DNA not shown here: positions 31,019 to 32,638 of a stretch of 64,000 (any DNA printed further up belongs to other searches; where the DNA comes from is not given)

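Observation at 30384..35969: Sortase / SBP-like / giant cadherin-like surface-protein operon with a non-canonical substrate architecture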

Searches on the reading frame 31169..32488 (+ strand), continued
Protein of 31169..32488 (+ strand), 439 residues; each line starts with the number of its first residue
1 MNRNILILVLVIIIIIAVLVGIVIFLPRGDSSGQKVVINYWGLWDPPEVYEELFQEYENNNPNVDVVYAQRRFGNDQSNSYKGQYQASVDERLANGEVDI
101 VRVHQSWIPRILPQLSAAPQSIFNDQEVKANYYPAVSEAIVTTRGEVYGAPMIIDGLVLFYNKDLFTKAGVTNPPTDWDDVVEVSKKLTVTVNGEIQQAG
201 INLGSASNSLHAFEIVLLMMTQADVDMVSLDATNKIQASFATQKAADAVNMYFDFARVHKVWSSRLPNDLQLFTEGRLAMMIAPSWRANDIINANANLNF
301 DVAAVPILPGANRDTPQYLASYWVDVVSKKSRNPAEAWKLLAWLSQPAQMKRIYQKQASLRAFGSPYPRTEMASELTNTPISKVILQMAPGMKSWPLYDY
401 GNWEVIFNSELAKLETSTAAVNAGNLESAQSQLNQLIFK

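Call 53: predict_structure(alignment_id=A2)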
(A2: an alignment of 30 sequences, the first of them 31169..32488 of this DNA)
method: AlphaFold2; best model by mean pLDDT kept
length: 439 residues; sequences in the alignment: 30
mean_pLDDT: 92.7   pTM: 0.87
mean pLDDT of the five models: 92.7, 92.1, 90.9, 90.8, 90.3
residues with pLDDT >= 90: 366; 70-90: 53; 50-70: 12; < 50: 8
segments of 3 or more residues with pLDDT < 50: 25-32
pLDDT, mean of each block of 10 residues (from residue 1): 79 82 48 80 95 98 96 73 87 94 95 97 96 97 96 97 98 97 98 97 95 96 94 92 97 97 96 98 96 97 94 91 97 97 98 96 95 94 97 93 92 91 95 88
secondary structure, 60 per line:
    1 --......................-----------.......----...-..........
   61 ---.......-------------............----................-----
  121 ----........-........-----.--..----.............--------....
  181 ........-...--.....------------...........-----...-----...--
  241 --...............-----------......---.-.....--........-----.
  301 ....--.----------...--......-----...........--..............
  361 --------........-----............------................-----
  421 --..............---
elements in order: H3-24 E36-42 H51-60 E64-70 H84-95 E100-104 H105-114 H125-131 H134-140 E156-162 H163-168 H178-188 E190-192 E195-199 H212-222 E228-230 E236-238 H243-257 H269-274 E280-284 H287-294 E300-304 E318-320 E323-328 H334-344 H347-360 H370-376 H382-391 H400-415 H423-436

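Call 57: fold_search(model_id=the predicted structure, library=pdb)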
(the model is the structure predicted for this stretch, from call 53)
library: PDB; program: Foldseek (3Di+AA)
matches with E <= 10: 1497; with E <= 0.001: 1111
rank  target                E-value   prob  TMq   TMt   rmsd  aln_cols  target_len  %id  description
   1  4r9f_A                1.3e-22  1.00  0.66  0.71   5.2       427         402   22  CpMnBP1 with Mannobiose Bound (released 2014-10-29)
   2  5ci5_B                1.4e-22  1.00  0.67  0.74   4.6       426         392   19  Crystal Structure of an ABC transporter Solute Binding Protein from Thermotoga Lettingae TMO (Tlet_1705, TARGET EFI-51 (released 2015-07-22)
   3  4r9g_A                7.1e-22  1.00  0.65  0.72   5.3       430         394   22  CpMnBP1 with Mannotriose Bound (released 2014-10-29)
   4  5yse_A                8.0e-22  1.00  0.69  0.77   4.5       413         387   16  Crystal structure of beta-1,2-glucooligosaccharide binding protein in complex with sophorotetraose (released 2018-05-02)
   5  1eu8_A                8.5e-22  1.00  0.69  0.73   4.9       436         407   16  STRUCTURE OF TREHALOSE MALTOSE BINDING PROTEIN FROM THERMOCOCCUS LITORALIS (released 2001-03-14)
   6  5ci5_A                1.2e-21  1.00  0.66  0.73   4.7       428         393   19  Crystal Structure of an ABC transporter Solute Binding Protein from Thermotoga Lettingae TMO (Tlet_1705, TARGET EFI-51 (released 2015-07-22)
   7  5f7v_A                1.3e-21  1.00  0.67  0.74   4.5       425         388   19  ABC substrate-binding protein Lmo0181 from Listeria monocytogenes in complex with cycloalternan (released 2016-09-07)
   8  4qsd_A                2.6e-21  1.00  0.63  0.71   5.3       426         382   18  Crystal structure of atu4361 sugar transporter from Agrobacterium Fabrum C58, target efi-510558, with bound sucrose (released 2014-08-06)
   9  6dtr                  3.2e-21  1.00  0.69  0.76   4.4       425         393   16  Apo T. maritima MalE3 (released 2018-09-19)
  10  7x0i_B                3.4e-21  1.00  0.68  0.73   4.7       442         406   20  Crystal structure of sugar binding protein CbpB from Clostridium thermocellum (released 2022-09-14)
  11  5ysf_A                3.6e-21  1.00  0.68  0.76   4.4       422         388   17  Crystal structure of beta-1,2-glucooligosaccharide binding protein in complex with sophoropentaose (released 2018-05-02)
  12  7x0j_B                5.4e-21  1.00  0.68  0.73   4.9       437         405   20  Crystal structure of sugar binding protein CbpB complexed wtih cellobiose from Clostridium thermocellum (released 2022-09-14)
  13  7x0l_A                6.1e-21  1.00  0.68  0.72   5.0       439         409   19  Crystal structure of sugar binding protein CbpB complexed wtih cellotetraose from Clostridium thermocellum (released 2022-09-14)
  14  7x0i_A                7.3e-21  1.00  0.70  0.74   4.5       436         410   19  Crystal structure of sugar binding protein CbpB from Clostridium thermocellum (released 2022-09-14)
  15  2gha_A                7.3e-21  1.00  0.65  0.75   4.8       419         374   17  Thermotoga maritima maltotriose binding protein bound with maltotriose (released 2007-02-06)
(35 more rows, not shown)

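Call 80: search_protein_families(library=pfam, alignment_id=A6, max_evalue=0.00001)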
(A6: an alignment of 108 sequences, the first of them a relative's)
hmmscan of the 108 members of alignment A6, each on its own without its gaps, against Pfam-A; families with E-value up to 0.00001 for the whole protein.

A. member 1, L006:7500-8126:- (208 aa): 1 family
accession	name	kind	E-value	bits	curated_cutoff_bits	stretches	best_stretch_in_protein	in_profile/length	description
PF09335.16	VTT_dom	-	1.1e-11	45.8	33.9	1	37-157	1-121/123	VTT domain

B. families by the number of members that match (of 108 scanned): 63 families (the first 25 are shown)
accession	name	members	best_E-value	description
PF04294.18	VanW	16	5.4e-45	VanW like protein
PF12229.13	PG_binding_4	16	3.9e-21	Putative peptidoglycan binding domain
PF00133.28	tRNA-synt_1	11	9.3e-123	tRNA synthetases class I (I, L, M and V)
PF09334.17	tRNA-synt_1g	11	6.1e-27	tRNA synthetases class I (M)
PF13603.12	tRNA-synt_1_2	10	8.2e-14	Leucyl-tRNA synthetase, editing domain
PF08264.19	Anticodon_1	9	5.3e-30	Anticodon-binding domain of tRNA ligase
PF01467.32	CTP_transf_like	8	1.1e-10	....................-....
PF00814.31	TsaD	7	9.1e-82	tRNA N6-adenosine threonylcarbamoyltransferase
PF04932.20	Wzy_C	6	3e-15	O-Antigen ligase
PF02739.22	5_3_exonuc_N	5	7.2e-51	5'-3' exonuclease, N-terminal resolvase-like domain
PF07685.20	GATase_3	5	8.6e-30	CobB/CobQ-like glutamine amidotransferase domain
PF01367.25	5_3_exonuc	4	2.1e-33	5'-3' exonuclease, C-terminal SAM fold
PF22521.2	HypF_C_2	4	1e-07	Carbamoyltransferase, Kae1-like Domain, second subdomain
PF01594.21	AI-2E_transport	3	2e-50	AI-2E family transporter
PF18895.5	T4SS_pilin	3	5.8e-11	Type IV secretion system pilin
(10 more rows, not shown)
